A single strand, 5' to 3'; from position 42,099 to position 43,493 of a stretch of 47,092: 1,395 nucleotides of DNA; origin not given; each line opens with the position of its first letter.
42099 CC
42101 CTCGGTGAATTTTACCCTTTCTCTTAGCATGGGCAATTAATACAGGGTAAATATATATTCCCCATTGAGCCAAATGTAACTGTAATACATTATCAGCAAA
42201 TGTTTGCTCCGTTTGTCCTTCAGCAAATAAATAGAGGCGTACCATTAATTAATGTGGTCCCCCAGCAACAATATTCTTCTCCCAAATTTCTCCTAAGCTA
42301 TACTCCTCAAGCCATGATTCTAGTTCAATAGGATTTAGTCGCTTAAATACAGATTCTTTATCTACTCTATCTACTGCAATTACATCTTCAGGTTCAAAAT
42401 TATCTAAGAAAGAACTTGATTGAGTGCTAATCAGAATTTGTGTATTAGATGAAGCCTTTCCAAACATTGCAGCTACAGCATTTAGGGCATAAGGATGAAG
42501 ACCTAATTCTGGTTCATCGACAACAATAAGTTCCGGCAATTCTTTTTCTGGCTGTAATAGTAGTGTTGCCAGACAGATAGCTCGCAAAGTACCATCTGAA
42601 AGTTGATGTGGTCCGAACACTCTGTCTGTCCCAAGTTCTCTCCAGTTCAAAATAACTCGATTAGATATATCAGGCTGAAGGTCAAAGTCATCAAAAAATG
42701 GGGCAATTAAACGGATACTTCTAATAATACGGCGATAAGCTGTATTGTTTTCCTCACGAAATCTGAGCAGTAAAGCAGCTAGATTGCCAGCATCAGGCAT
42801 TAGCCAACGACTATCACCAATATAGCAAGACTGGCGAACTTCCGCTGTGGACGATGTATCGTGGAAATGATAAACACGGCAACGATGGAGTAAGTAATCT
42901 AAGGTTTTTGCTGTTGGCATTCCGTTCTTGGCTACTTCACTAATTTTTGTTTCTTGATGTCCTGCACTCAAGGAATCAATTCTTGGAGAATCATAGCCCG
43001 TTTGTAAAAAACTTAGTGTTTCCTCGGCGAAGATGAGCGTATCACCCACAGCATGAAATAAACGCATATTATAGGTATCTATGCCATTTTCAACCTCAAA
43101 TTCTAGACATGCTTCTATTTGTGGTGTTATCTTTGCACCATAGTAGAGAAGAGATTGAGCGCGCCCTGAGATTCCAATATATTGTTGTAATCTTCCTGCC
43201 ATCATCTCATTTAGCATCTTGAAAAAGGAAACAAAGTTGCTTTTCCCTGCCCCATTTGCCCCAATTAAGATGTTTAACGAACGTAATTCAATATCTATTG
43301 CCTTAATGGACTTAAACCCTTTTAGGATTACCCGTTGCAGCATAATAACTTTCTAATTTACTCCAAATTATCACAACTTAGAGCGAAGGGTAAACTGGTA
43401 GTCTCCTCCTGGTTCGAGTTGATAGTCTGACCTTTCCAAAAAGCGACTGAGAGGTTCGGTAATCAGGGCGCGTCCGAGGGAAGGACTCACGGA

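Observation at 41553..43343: Split OLD/PARIS-like two-gene module: ABC-type ATPase plus DUF4276 (Toprim-like), probably an acquired and uncharacterised defence system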

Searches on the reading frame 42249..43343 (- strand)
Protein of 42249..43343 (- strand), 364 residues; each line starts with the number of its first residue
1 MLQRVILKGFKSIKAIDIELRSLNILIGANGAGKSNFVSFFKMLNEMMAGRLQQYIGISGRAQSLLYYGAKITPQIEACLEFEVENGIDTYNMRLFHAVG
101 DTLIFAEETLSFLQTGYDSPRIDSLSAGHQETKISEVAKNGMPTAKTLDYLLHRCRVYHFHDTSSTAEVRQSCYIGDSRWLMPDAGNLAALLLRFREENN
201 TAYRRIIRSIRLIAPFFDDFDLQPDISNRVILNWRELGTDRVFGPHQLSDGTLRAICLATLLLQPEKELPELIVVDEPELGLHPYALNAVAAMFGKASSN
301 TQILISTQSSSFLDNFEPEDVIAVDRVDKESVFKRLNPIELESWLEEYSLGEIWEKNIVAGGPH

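Call 3: search_protein_families(library=pfam, proteins=[window:42249-43343:-], max_evalue=0.1)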
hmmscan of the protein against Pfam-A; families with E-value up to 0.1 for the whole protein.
window:42249-43343:- (364 aa): 7 families
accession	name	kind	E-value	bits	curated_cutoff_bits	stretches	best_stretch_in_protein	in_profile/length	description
PF13304.12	AAA_21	-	3.2e-25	90.3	27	2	197-314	180-304/304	AAA domain, putative AbiEii toxin, Type IV TA system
PF13175.12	AAA_15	-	1.5e-15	58.1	32.1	2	1-45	1-48/374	AAA ATPase domain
PF02463.25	SMC_N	-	9.5e-12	45.2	40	1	1-324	1-211/220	RecF/RecN/SMC N terminal domain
PF11398.14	DUF2813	-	1.3e-05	25.2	21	1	2-39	3-40/372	Protein of unknown function (DUF2813)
PF00005.33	ABC_tran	-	0.00011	23.2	25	0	22-52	12-42/137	ABC transporter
PF13476.12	AAA_23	-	0.00027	22.1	27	1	4-42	1-40/201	AAA domain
PF13555.12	AAA_29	-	0.056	13.6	27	0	10-38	12-39/61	P-loop containing region of AAA domain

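Call 4: search_protein_families(library=padloc, proteins=[window:42249-43343:-], max_evalue=0.1)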
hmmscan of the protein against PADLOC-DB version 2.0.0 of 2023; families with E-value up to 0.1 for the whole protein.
window:42249-43343:- (364 aa): 135 families (the best 25 are shown)
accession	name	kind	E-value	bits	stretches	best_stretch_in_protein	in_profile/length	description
PDLC04175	HEC-01A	-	2.6e-140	465.6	1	2-363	6-362/363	-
PDLC04174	HEC-01A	-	7.5e-90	298.8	1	100-363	5-262/264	-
PDLC04177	HEC-01A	-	1.1e-54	184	2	142-359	173-388/393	-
PDLC04178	HEC-01A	-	1.8e-46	157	1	2-353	9-374/399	-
PDLC04176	HEC-01A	-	1.8e-39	134.2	1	2-362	3-368/371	-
PDLC04183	HEC-01A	-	4.7e-37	126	2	119-354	158-393/402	-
PDLC04182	HEC-01A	-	4.5e-34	116.1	2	142-358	184-399/406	-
PDLC04179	HEC-01A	-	8.7e-34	115.4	2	167-363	259-455/459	-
PDLC04135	mad3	-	1.3e-26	92.1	1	1-357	1-372/374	mads_3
PDLC04391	PDC-M07A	-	2.5e-25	87.3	2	168-358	199-400/412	-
PDLC04184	HEC-01A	-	3.7e-25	86.8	2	127-319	193-397/464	-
PDLC04144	HEC-01B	-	1e-23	82.1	2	143-361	175-391/395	-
PDLC02980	AriA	-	2.6e-23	81.5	2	206-314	189-304/304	-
PDLC04392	PDC-M07A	-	4.7e-23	79.9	2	145-324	186-362/432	-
PDLC02335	AbiLi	-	8.8e-22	75.6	1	1-339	49-265/326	AbiLi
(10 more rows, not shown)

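Call 5: search_protein_families(library=ncbifam, proteins=[window:42249-43343:-], max_evalue=0.1)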
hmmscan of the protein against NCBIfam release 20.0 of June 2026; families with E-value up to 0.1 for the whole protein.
window:42249-43343:- (364 aa): 45 families (the best 25 are shown)
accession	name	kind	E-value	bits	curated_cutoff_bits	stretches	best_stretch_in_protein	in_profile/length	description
NF047739.1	antiphage_MADS3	equivalog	2e-31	109.6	420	2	134-353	204-421/427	methylation-associated defense system AAA family ATPase MAD3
NF038234.1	retron_eff_Eco8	equivalog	1.6e-11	43.6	250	2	3-42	4-44/679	retron Eco8 family effector endonuclease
TIGR04521.1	ECF_ATPase_2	equivalog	7e-08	31.9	330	1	245-306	142-202/279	energy-coupling factor transporter ATPase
NF041760.1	PtuA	equivalog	7.5e-07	28.4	500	1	2-37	52-88/524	retron Ec78 anti-phage system effector ATPase PtuA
TIGR03411.1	urea_trans_UrtD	equivalog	1.7e-06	27.9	304.1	1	5-39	10-46/242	urea ABC transporter ATP-binding protein UrtD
TIGR03864.1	PQQ_ABC_ATP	hypoth_equivalog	1.6e-05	24.5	302.25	1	17-53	23-59/236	ABC transporter, ATP-binding subunit, PQQ-dependent alcohol dehydrogenase system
TIGR00972.1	3a0107s01c2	equivalog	2.1e-05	24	343.2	0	10-49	14-55/248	phosphate ABC transporter ATP-binding protein PstB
TIGR00611.2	recf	equivalog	2.3e-05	23.7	172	1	2-37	1-37/339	DNA replication/repair protein RecF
NF010155.0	PRK13634.1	equivalog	0.00013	21.4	413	1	245-303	143-197/290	energy-coupling factor ABC transporter ATP-binding protein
TIGR02673.1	FtsE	equivalog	0.00014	21.6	264.85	0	231-317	121-204/214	cell division ATP-binding protein FtsE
NF040873.1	AztA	equivalog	0.00014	21.5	220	1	17-54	14-51/191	zinc ABC transporter ATP-binding protein AztA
NF010166.0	PRK13646.1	equivalog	0.0002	20.7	458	1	244-306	142-203/286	energy-coupling factor transporter ATPase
NF010170.0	PRK13651.1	equivalog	0.00022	20.2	432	1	245-305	163-219/308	cobalt transporter ATP-binding subunit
TIGR03740.1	galliderm_ABC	subfamily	0.0004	20.1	309.75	0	15-48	18-50/223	lantibiotic protection ABC transporter ATP-binding subunit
TIGR01978.1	sufC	equivalog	0.00045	19.7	212.8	0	270-323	163-217/243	Fe-S cluster assembly ATPase SufC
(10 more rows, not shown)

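Call 21: find_encoding_contigs(protein=window:42249-43343:-, flank=8000, max_places=10)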
Protein window:42249-43343:- (364 aa): no gene with exactly this product is on record in the collection.

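Call 23: find_homologous_proteins(query=window:42249-43343:-, max_evalue=0.00001)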
Query window:42249-43343:- (364 aa): 8000 proteins with E <= 0.00001 among 8000 candidates; the best 120 are listed.
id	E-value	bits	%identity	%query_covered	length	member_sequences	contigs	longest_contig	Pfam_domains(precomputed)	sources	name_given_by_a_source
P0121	6.6e-241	816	100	100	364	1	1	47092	PF11398.15,PF13175.13,PF02463.26,PF13304.13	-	-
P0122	9.5e-200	681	82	100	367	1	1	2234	PF11398.15,PF13175.13,PF13476.13,PF02463.26,PF13304.13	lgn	-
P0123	1.1e-199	681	82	100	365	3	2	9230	PF11398.15,PF13175.13,PF02463.26,PF13304.13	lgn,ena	-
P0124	3.9e-199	679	82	100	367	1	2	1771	PF11398.15,PF13175.13,PF13476.13,PF02463.26,PF13304.13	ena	-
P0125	6.4e-199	678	82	100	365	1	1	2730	PF11398.15,PF13175.13,PF13476.13,PF02463.26,PF13304.13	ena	-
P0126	1.2e-198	677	82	100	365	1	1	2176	PF11398.15,PF13175.13,PF13476.13,PF02463.26,PF13304.13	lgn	-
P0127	1.9e-198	676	82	100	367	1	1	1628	PF11398.15,PF13175.13,PF13476.13,PF02463.26,PF13304.13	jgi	-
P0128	4.4e-198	675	82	100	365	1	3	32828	PF11398.15,PF13175.13,PF13476.13,PF02463.26,PF13304.13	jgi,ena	-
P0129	8.2e-198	674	82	100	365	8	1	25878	PF11398.15,PF13175.13,PF02463.26,PF13304.13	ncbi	ncbi:MAG: AAA family ATPase [Cyanobacteriota bacterium]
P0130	1.2e-197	674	82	100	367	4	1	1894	PF11398.15,PF13175.13,PF13476.13,PF02463.26,PF13304.13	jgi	-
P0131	6.2e-197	672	82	100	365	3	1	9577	PF11398.15,PF13175.13,PF02463.26,PF13304.13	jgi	jgi:predicted ATPase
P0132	3.6e-196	669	81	100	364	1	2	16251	PF11398.15,PF00005.34,PF13175.13,PF13476.13,PF02463.26,PF13304.13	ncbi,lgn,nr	ncbi:MAG: AAA family ATPase [Oscillatoriales cyanobacterium RU_3_3]|nr:AAA family ATPase [Oscillator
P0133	3.6e-195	666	79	100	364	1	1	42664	PF11398.15,PF13175.13,PF13476.13,PF02463.26,PF13304.13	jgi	jgi:predicted ATPase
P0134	5.7e-195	665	81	100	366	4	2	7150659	PF11398.15,PF13175.13,PF13476.13,PF02463.26,PF13304.13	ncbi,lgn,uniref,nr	ncbi:SMC domain protein [Nostoc commune NIES-4072]|uniref:SMC domain protein n=1 Tax=Nostoc commune 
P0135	1.2e-194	664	81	100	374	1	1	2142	PF11398.15,PF13175.13,PF13476.13,PF02463.26,PF13304.13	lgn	-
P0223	3.7e-183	626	76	100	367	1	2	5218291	PF11398.15,PF13175.13,PF13476.13,PF02463.26,PF13304.13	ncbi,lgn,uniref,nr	ncbi:AAA family ATPase [Spirulina subsalsa]|uniref:AAA family ATPase n=1 Tax=Spirulina subsalsa TaxI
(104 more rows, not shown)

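Call 26: find_encoding_contigs(protein=P0134, flank=10000, max_places=3)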
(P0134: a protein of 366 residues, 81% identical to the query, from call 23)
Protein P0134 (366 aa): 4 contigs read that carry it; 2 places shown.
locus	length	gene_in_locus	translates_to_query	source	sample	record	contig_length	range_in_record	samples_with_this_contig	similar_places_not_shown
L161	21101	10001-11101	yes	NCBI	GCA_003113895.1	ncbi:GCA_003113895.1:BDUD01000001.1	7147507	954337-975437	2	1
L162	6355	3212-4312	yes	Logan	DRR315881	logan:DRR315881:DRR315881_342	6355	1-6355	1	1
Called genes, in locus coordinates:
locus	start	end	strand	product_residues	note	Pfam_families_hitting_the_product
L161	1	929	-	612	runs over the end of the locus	-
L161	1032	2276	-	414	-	PF00535:Glycos_transf_2, PF13641:Glyco_tranf_2_3, PF04138:GtrA_DPMS_TM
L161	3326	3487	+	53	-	-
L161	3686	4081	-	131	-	PF01797:Y1_Tnp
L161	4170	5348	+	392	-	PF01385:OrfB_IS605, PF07282:Cas12f1-like_TNB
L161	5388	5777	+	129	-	PF02361:CbiQ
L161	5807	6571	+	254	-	PF00005:ABC_tran, PF02463:SMC_N (weak), PF13304:AAA_21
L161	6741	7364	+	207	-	-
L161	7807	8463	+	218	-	PF07099:DUF1361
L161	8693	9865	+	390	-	PF18845:baeRF_family3, PF18848:baeRF_family6, PF18849:baeRF_family7, PF18851:baeRF_family8, PF18855:baeRF_family11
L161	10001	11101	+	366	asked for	PF02463:SMC_N (weak), PF11398:DUF2813 (faint), PF13175:AAA_15 (weak), PF13476:AAA_23 (weak), PF13304:AAA_21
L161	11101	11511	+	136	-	PF14103:DUF4276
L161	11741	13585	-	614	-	PF03050:DDE_Tnp_IS66 (weak)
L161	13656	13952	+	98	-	PF14103:DUF4276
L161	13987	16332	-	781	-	PF01326:PPDK_N, PF00391:PEP-utilizers, PF02896:PEP-utilizers_C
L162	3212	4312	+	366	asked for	PF02463:SMC_N (weak), PF11398:DUF2813 (faint), PF13175:AAA_15 (weak), PF13476:AAA_23 (weak), PF13304:AAA_21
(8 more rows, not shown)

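Call 27: find_encoding_contigs(protein=P0223, flank=10000, max_places=3)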
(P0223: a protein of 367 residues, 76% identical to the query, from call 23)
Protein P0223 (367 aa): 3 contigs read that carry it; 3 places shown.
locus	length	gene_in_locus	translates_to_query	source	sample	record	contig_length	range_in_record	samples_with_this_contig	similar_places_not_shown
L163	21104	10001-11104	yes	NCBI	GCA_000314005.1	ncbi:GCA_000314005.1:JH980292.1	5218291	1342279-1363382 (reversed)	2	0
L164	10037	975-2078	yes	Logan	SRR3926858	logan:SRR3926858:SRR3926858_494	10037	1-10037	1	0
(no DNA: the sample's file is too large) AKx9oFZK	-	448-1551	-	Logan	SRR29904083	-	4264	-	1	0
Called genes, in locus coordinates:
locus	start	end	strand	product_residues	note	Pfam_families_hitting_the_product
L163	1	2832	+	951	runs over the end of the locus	PF03968:LptD_N (faint), PF12600:DUF3769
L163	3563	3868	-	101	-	-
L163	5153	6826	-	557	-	PF00501:AMP-binding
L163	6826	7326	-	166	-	PF01842:ACT, PF22468:ACT_9, PF13840:ACT_7, PF01842:ACT (weak), PF22468:ACT_9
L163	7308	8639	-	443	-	PF00696:AA_kinase, PF01842:ACT, PF13840:ACT_7, PF22468:ACT_9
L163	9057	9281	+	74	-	PF04255:DUF433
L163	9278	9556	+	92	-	PF18480:DUF5615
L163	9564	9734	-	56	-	-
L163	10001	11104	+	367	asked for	PF02463:SMC_N (weak), PF11398:DUF2813 (faint), PF13175:AAA_15, PF13476:AAA_23 (faint), PF13304:AAA_21, PF13175:AAA_15 (weak)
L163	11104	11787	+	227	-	PF14103:DUF4276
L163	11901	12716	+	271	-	PF00497:SBP_bac_3, PF10613:Lig_chan-Glu_bd, PF12974:Phosphonate-bd (faint)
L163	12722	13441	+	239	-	PF00528:BPD_transp_1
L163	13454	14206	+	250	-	PF02463:SMC_N (weak), PF00005:ABC_tran, PF13304:AAA_21 (weak)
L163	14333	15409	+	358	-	PF00154:RecA_N, PF06745:ATPase (faint), PF08423:Rad51, PF13481:AAA_25 (faint), PF27531:MT3502_N (weak), PF21096:RecA_C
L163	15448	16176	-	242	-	PF16697:Yop-YscD_cpl, PF00498:FHA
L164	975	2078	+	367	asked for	PF02463:SMC_N (weak), PF11398:DUF2813 (faint), PF13175:AAA_15, PF13476:AAA_23 (faint), PF13304:AAA_21, PF13175:AAA_15 (weak)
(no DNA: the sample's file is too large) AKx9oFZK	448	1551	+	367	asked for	PF02463:SMC_N (weak), PF11398:DUF2813 (faint), PF13175:AAA_15, PF13476:AAA_23 (faint), PF13304:AAA_21, PF13175:AAA_15 (weak)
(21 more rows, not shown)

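Call 35: search_solved_structures(query=window:42249-43343:-, max_evalue=0.01)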
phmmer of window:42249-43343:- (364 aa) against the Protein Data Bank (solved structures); distinct sequences matched with E-value up to 0.01: 15.
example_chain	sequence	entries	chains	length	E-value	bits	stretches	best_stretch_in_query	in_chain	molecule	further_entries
6p74_A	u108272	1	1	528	6.5e-05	25.2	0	1-39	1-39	Putative ATP-dependent endonuclease of the OLD family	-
5d3m_B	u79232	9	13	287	9.3e-05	24.7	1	220-352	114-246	Energy-coupling factor transporter ATP-binding protein EcfA2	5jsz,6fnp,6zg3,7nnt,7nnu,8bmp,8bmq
8bms_B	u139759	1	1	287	0.00024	23.3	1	220-352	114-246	Energy-coupling factor transporter ATP-binding protein EcfA2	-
4ux3_A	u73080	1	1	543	0.0003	23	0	2-43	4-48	STRUCTURAL MAINTENANCE OF CHROMOSOMES PROTEIN 3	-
9kjx_B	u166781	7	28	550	0.00031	22.9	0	249-318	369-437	AAA family ATPase | Retron I-A effector PtuA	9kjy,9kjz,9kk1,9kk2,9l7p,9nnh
6zz6_B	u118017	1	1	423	0.00046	22.4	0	2-43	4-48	Structural maintenance of chromosomes protein 3,Structural maintenance of chromosomes prot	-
9u9y_A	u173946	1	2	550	0.00074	21.7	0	249-318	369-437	AAA family ATPase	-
9nnb_C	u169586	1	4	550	0.0008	21.6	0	2-53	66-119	Retron I-A effector PtuA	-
6qpw_C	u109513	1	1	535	0.0009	21.4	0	2-43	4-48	Structural maintenance of chromosomes protein 3,Structural maintenance of chromosomes prot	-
9nnk_C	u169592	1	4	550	0.00096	21.3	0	2-53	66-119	Retreon I-A effector PtuA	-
6yuf_C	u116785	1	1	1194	0.0012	21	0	3-43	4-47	Structural maintenance of chromosomes protein 3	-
9vkz_A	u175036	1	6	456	0.0015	20.7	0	249-321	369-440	Retron Ec78 probable ATPase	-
7ogt_B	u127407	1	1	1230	0.0018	20.4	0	2-43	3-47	Structural maintenance of chromosomes protein 3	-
9vh1_D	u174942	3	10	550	0.0023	20.1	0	249-321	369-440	Retron Ec78 probable ATPase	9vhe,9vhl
1ji0_A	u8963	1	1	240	0.0038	19.4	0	268-308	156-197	ABC transporter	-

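Call 50: find_related_loci(query=A2, collection=viral_contigs, flank=6000)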
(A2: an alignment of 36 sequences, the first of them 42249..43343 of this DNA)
Query A2 (364 aa) in viral_contigs; peptide patterns used: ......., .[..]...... (x = any residue, [..] = any of these).
168 stretches matched a pattern; 3 encode a relative of the query (tblastn E <= 1e-3); 3 distinct loci.
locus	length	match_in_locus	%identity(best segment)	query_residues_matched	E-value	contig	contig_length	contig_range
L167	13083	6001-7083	46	2-363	2e-103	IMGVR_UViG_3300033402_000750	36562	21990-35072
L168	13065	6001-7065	44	2-361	4e-93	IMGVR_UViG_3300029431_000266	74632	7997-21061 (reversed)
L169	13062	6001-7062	41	2-363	3e-92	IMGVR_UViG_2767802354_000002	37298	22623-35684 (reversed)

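Call 51: predict_structure(alignment_id=A2)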
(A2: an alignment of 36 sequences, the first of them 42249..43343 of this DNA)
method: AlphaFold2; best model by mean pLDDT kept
length: 364 residues; sequences in the alignment: 36
mean_pLDDT: 80.9   pTM: 0.83
mean pLDDT of the five models: 80.9, 76.3, 72.1, 71.8, 63.0
residues with pLDDT >= 90: 110; 70-90: 190; 50-70: 37; < 50: 27
segments of 3 or more residues with pLDDT < 50: 174-179, 354-364
pLDDT, mean of each block of 10 residues (from residue 1): 91 88 90 84 82 69 53 75 90 80 82 89 81 86 86 79 56 48 71 90 93 88 84 89 83 85 90 87 84 94 91 89 87 92 80 44 33
secondary structure, 60 per line:
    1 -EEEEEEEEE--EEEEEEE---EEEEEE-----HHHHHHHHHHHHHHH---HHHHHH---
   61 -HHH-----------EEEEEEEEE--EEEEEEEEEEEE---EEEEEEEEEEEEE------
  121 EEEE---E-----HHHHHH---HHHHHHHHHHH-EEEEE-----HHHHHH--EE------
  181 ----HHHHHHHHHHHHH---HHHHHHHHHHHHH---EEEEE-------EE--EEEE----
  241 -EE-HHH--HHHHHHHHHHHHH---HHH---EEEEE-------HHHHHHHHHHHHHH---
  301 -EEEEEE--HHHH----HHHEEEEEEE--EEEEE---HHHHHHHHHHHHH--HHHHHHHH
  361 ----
elements in order: E2-10 E13-19 E23-28 H34-48 H52-57 E76-84 E87-98 E102-114 E121-124 H134-139 H143-153 E155-159 H165-170 H185-197 H201-213 E217-221 E233-236 H250-262 E272-276 H284-297 E302-307 H310-313 E321-327 E330-334 H338-350 H353-360

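Call 54: fold_search(model_id=the predicted structure, library=pdb)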
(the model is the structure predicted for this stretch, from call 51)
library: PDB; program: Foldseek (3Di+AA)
matches with E <= 10: 1560; with E <= 0.001: 700
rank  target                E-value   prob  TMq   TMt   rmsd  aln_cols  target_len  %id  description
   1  9kk2_E                4.4e-14  1.00  0.48  0.36  12.6       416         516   16  Cryo-EM structure of the Retron-Eco7 complex (state 5) (released 2025-11-12)
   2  4i99_B                4.7e-14  1.00  0.58  0.64   9.3       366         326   17  Crystal structure of the SmcHead bound to the C-winged helix domain of ScpA (released 2013-01-30)
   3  5da9_B                5.8e-14  1.00  0.60  0.55   8.8       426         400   15  ATP-gamma-S bound Rad50 from Chaetomium thermophilum in complex with the Rad50-binding domain of Mre11 (released 2016-03-02)
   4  4i99_A                7.3e-14  1.00  0.59  0.66   9.2       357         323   18  Crystal structure of the SmcHead bound to the C-winged helix domain of ScpA (released 2013-01-30)
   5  9kjx_E                1.4e-13  1.00  0.50  0.38  11.6       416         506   15  Cryo-EM structure of the Retron-Eco7 complex (state 1) (released 2025-11-12)
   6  9n69_D                1.6e-13  1.00  0.51  0.45  10.9       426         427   14  Structure of the retron IA complex with HNH nuclease in the "down" orientation (released 2025-04-23)
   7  9kjy_E                1.6e-13  1.00  0.48  0.36  12.8       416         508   16  Cryo-EM structure of the Retron-Eco7 complex (state 2) (released 2025-11-12)
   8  4ncj_B                2.2e-13  1.00  0.60  0.69   5.3       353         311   17  Crystal Structure of Pyrococcus furiosis Rad50 R805E mutation with ADP Beryllium Flouride (released 2014-03-05)
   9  4ncj_A                2.6e-13  1.00  0.60  0.68   5.2       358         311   17  Crystal Structure of Pyrococcus furiosis Rad50 R805E mutation with ADP Beryllium Flouride (released 2014-03-05)
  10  9vhe_C                2.8e-13  1.00  0.50  0.54  10.8       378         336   18  cryoEM structure of retron-Eco7 complex (released 2025-12-31)
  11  9n6c_D                3.1e-13  1.00  0.45  0.39  13.6       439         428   15  Structure of the Retron IA Complex without the HNH Nuclease (released 2025-04-23)
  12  9n69_C                4.1e-13  1.00  0.46  0.38  20.7       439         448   14  Structure of the retron IA complex with HNH nuclease in the "down" orientation (released 2025-04-23)
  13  9kjz_C                4.3e-13  1.00  0.54  0.39  11.2       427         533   16  Cryo-EM structure of the Retron-Eco7 complex (state 3) (released 2025-11-12)
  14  3qku_A                4.6e-13  1.00  0.58  0.59   9.0       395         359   16  Mre11 Rad50 binding domain in complex with Rad50 and AMP-PNP (released 2011-03-30)
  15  3qkt_D                5.1e-13  1.00  0.59  0.67   6.2       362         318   17  Rad50 ABC-ATPase with adjacent coiled-coil region in complex with AMP-PNP (released 2011-03-30)
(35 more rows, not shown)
